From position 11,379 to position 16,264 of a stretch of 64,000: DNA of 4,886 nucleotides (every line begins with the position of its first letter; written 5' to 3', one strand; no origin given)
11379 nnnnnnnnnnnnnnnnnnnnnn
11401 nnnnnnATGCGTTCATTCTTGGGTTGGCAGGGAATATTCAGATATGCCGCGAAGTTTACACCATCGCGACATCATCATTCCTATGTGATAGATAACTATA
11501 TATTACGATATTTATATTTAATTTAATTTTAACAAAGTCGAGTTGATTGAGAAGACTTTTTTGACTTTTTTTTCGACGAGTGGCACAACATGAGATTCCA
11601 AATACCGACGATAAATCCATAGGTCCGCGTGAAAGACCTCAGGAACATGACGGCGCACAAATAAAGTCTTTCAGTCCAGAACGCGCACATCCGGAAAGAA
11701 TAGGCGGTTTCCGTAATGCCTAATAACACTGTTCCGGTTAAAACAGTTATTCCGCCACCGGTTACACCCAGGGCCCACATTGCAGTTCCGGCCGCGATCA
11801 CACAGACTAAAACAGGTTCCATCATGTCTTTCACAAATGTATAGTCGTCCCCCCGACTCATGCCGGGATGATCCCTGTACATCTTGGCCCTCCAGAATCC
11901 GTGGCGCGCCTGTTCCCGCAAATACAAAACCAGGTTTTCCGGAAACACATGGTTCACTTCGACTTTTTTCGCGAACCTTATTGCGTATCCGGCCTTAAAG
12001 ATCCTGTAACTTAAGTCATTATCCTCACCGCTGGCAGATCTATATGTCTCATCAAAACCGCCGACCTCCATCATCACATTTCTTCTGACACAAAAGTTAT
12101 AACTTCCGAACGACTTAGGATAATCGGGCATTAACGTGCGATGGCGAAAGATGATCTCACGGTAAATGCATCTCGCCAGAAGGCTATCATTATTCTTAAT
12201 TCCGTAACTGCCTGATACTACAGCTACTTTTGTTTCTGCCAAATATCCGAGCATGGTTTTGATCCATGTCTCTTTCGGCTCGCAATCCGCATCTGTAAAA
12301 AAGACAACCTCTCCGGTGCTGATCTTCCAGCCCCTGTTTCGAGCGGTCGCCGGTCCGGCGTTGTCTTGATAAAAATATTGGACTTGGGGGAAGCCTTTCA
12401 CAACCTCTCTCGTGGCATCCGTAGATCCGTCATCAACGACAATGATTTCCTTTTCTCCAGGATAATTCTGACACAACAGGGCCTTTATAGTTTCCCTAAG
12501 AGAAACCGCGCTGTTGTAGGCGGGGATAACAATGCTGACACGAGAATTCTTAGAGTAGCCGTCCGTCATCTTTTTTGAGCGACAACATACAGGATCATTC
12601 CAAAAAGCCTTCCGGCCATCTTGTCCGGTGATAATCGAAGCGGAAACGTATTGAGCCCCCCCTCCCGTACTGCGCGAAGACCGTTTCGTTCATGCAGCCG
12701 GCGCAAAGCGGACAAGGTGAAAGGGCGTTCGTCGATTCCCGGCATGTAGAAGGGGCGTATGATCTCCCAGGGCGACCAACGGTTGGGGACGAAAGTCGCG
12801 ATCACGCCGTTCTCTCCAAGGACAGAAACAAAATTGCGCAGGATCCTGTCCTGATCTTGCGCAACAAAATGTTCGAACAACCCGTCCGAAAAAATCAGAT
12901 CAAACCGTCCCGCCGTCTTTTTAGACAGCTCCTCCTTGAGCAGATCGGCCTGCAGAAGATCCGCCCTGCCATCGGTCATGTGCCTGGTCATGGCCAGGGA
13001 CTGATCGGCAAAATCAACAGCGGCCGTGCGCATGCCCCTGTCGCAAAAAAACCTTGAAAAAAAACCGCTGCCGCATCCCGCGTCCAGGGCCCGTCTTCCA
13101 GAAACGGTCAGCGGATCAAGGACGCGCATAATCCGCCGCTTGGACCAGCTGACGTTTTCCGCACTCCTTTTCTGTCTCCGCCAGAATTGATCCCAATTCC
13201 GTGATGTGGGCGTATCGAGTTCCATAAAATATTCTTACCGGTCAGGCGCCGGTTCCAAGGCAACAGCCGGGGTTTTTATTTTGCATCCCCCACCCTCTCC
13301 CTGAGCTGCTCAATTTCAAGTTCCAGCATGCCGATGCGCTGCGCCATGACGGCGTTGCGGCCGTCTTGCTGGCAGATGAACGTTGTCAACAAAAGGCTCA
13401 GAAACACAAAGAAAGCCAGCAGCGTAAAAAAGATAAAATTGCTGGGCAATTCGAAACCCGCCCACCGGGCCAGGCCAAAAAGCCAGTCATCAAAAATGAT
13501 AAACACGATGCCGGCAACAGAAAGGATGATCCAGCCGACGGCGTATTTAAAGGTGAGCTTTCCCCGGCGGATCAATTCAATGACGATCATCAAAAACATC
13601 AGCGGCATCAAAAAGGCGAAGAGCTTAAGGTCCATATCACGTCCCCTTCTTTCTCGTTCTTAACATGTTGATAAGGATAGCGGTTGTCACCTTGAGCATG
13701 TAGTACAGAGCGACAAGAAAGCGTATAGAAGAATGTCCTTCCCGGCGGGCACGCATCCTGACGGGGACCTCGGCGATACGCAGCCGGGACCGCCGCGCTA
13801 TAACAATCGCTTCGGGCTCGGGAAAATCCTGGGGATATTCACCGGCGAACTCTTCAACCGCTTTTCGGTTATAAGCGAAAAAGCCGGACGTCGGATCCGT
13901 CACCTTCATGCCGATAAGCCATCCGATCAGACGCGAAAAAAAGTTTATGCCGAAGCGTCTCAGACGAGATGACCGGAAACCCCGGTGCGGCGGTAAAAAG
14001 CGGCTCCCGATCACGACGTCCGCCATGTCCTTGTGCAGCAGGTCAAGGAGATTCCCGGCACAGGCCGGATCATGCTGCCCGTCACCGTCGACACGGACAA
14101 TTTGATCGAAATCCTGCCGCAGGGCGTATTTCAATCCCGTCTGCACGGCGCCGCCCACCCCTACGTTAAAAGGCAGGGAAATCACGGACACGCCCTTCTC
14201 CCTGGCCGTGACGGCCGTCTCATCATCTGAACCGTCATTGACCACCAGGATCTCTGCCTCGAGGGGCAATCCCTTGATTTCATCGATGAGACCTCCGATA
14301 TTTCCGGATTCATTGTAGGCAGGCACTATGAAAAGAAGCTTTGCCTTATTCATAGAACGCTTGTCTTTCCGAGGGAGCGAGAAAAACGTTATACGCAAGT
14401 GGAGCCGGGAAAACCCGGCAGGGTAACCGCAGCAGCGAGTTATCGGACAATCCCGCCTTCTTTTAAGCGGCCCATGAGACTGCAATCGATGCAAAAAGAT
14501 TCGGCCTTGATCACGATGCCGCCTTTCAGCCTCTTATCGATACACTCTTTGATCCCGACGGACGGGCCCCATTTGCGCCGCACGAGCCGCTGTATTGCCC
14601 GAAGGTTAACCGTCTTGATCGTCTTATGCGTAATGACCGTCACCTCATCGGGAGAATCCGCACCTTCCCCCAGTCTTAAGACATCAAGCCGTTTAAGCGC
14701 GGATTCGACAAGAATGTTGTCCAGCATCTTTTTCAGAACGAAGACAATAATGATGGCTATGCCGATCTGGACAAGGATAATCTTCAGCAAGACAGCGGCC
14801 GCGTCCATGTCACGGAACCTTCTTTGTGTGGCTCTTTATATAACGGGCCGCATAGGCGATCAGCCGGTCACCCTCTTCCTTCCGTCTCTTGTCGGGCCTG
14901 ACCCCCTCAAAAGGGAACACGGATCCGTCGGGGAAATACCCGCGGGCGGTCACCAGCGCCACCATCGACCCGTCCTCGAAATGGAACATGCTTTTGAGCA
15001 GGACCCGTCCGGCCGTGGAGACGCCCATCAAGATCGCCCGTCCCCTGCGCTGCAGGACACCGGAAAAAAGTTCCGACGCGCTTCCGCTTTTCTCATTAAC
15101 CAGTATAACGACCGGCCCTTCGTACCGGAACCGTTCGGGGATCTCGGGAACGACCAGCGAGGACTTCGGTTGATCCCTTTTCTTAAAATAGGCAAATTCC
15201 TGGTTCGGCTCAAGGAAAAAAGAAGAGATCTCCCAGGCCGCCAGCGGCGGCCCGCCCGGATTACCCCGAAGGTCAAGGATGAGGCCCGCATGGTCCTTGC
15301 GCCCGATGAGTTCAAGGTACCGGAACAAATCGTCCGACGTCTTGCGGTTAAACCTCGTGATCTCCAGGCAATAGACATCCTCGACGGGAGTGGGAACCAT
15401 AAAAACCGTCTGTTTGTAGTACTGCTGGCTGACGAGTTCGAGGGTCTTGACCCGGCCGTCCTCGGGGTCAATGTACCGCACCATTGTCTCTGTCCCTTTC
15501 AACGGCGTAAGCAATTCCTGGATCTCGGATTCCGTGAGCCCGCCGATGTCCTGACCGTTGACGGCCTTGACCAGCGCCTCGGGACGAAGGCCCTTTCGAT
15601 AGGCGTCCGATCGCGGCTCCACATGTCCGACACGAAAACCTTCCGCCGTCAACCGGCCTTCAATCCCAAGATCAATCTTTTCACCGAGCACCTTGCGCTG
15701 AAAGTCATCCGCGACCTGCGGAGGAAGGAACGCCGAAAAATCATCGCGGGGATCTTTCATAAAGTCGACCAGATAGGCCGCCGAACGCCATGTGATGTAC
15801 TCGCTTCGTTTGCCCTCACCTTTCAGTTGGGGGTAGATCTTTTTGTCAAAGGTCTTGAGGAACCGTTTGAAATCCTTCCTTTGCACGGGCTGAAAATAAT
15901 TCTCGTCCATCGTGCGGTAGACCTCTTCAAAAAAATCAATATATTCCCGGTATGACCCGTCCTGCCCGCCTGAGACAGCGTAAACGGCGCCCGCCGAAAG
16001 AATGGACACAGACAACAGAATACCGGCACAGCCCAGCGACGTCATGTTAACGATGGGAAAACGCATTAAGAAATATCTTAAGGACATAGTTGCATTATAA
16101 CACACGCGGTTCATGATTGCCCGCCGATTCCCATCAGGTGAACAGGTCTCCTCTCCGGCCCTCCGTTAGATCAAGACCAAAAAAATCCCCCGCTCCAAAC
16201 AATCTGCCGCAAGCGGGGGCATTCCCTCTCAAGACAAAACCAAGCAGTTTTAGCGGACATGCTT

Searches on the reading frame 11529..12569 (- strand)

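Call 80: search_protein_families(library=pfam, proteins=[window:11529-12569:-], max_evalue=0.00001)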
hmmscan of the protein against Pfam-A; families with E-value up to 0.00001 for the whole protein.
window:11529-12569:- (346 aa): 4 families
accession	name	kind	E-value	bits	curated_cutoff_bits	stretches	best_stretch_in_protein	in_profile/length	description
PF00535.33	Glycos_transf_2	-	1.3e-33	116.7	23.3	1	12-161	1-158/168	Glycosyl transferase family 2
PF13641.12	Glyco_tranf_2_3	-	2.8e-21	77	27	1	10-223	2-227/230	Glycosyltransferase like family 2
PF10111.15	Glyco_tranf_2_2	-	6.9e-19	68.8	27.3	1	12-193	1-202/276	Glycosyltransferase like family 2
PF13632.12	Glyco_trans_2_3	-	9.4e-11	42.3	27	1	99-315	12-182/198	Glycosyl transferase family group 2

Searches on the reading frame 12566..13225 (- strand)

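Call 80: search_protein_families(library=pfam, proteins=[window:12566-13225:-], max_evalue=0.00001)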
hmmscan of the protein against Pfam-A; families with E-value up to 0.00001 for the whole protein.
window:12566-13225:- (219 aa): 5 families
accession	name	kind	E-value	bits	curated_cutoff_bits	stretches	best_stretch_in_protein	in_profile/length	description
PF13649.12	Methyltransf_25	-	1.8e-12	48.2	27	1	47-140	2-97/97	Methyltransferase domain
PF08241.18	Methyltransf_11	-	3.6e-12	47.2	21.2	1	47-143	1-94/95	Methyltransferase domain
PF08242.18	Methyltransf_12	-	7e-12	46.4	30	1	47-142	1-98/98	Methyltransferase domain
PF13489.12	Methyltransf_23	-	9.8e-11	42.1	27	1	30-186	11-162/164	Methyltransferase domain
PF13847.12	Methyltransf_31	-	2.7e-08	34.1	27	1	42-144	3-109/145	Methyltransferase domain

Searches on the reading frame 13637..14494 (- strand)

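Call 80: search_protein_families(library=pfam, proteins=[window:13637-14494:-], max_evalue=0.00001)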
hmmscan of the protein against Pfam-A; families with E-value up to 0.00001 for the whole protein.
window:13637-14494:- (285 aa): 1 family
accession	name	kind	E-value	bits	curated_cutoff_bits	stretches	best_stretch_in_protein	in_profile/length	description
PF00535.33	Glycos_transf_2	-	5.2e-25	88.7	23.3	1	55-215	2-166/168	Glycosyl transferase family 2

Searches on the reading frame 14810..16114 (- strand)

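Call 80: search_protein_families(library=pfam, proteins=[window:14810-16114:-], max_evalue=0.00001)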
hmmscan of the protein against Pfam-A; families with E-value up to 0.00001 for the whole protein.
window:14810-16114:- (434 aa): 1 family
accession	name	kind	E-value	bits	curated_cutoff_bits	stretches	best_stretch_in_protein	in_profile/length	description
PF03572.23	Peptidase_S41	-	3e-34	118.4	24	1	249-408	4-162/165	Peptidase family S41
